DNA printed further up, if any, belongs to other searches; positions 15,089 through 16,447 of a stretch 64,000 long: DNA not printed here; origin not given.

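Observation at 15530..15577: PD-x9-SxK motif on a hydrophobic strand in the 353-aa protein: candidate restriction endonuclease active site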

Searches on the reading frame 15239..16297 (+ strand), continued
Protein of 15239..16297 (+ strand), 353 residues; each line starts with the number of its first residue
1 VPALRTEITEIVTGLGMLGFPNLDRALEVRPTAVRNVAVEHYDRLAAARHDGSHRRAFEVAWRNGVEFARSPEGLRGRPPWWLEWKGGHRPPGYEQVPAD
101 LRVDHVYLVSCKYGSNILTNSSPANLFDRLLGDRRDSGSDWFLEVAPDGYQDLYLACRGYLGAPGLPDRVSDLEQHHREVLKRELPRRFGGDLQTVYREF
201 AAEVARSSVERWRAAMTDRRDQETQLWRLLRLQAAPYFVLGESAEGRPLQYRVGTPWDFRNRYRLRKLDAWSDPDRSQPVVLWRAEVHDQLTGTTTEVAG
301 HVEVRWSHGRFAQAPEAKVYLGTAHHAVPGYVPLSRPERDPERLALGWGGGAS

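Call 96: find_encoding_contigs(protein=P0163, flank=5000, max_places=2)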
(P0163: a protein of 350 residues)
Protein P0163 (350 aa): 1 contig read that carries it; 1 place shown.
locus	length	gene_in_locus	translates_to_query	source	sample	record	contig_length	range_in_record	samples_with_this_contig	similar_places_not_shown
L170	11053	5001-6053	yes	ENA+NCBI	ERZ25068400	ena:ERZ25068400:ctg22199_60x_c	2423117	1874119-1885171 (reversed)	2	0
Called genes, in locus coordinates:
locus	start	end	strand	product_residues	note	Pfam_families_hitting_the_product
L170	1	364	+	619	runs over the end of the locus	PF01326:PPDK_N, PF00391:PEP-utilizers (weak)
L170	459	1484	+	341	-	PF03446:NAD_binding_2, PF03807:F420_oxidored (faint), PF03446:NAD_binding_2, PF14833:NAD_binding_11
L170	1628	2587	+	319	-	PF04199:Cyclase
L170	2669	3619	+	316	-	PF03446:NAD_binding_2, PF03807:F420_oxidored (weak), PF14833:NAD_binding_11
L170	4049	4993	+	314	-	PF01555:N6_N4_Mtase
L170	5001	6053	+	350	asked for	-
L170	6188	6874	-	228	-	-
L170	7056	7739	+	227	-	PF00072:Response_reg, PF00486:Trans_reg_C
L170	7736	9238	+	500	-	PF00672:HAMP, PF00512:HisKA, PF02518:HATPase_c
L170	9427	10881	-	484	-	-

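Call 98: find_encoding_contigs(protein=P0141, flank=3000, max_places=2)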
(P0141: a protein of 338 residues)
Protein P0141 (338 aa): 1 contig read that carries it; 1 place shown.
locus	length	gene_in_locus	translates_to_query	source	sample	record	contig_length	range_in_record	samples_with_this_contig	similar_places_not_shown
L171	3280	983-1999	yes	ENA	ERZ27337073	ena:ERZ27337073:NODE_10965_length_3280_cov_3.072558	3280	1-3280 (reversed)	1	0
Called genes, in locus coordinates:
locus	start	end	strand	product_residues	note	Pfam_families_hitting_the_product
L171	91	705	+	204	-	-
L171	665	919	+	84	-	-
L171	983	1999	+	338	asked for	-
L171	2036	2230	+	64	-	-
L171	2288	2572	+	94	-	-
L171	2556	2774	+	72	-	-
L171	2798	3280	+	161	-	?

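Call 101: search_protein_families(library=pfam, alignment_id=A9, max_evalue=1)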
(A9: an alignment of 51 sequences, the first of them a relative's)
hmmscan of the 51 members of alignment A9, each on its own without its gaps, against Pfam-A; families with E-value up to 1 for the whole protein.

A. member 1, P0163 (350 aa): 0 families

B. families by the number of members that match (of 51 scanned): 12 families
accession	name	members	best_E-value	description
PF08930.15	DUF1912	2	0.022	Domain of unknown function (DUF1912)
PF00072.30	Response_reg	1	2.8e-26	Response regulator receiver domain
PF08389.18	Xpo1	1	0.014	Exportin 1-like protein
PF22738.1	NNH7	1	0.043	NACHT N-terminal Helical domain 7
PF11782.13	DUF3319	1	0.066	Protein of unknown function (DUF3319)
PF08447.18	PAS_3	1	0.16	PAS fold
PF13114.12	RecO_N_2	1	0.16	RecO N terminal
PF17651.6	Raco_middle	1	0.23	RACo middle region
PF23804.1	DUF7179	1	0.26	Family of unknown function (DUF7179)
PF19939.4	DUF6401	1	0.32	Family of unknown function (DUF6401)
PF09518.16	RE_HindIII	1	0.37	HindIII restriction endonuclease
PF07535.18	zf-DBF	1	0.47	DBF zinc finger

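Call 103: find_related_loci(query=A6, collection=viral_contigs, flank=4000)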
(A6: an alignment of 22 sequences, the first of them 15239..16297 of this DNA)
Query A6 (353 aa) in viral_contigs; peptide patterns used: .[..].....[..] (x = any residue, [..] = any of these).
10 stretches matched a pattern; 1 encode a relative of the query (tblastn E <= 1e-3); 1 distinct loci.
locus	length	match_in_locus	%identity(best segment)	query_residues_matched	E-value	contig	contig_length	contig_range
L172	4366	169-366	38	252-320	2e-8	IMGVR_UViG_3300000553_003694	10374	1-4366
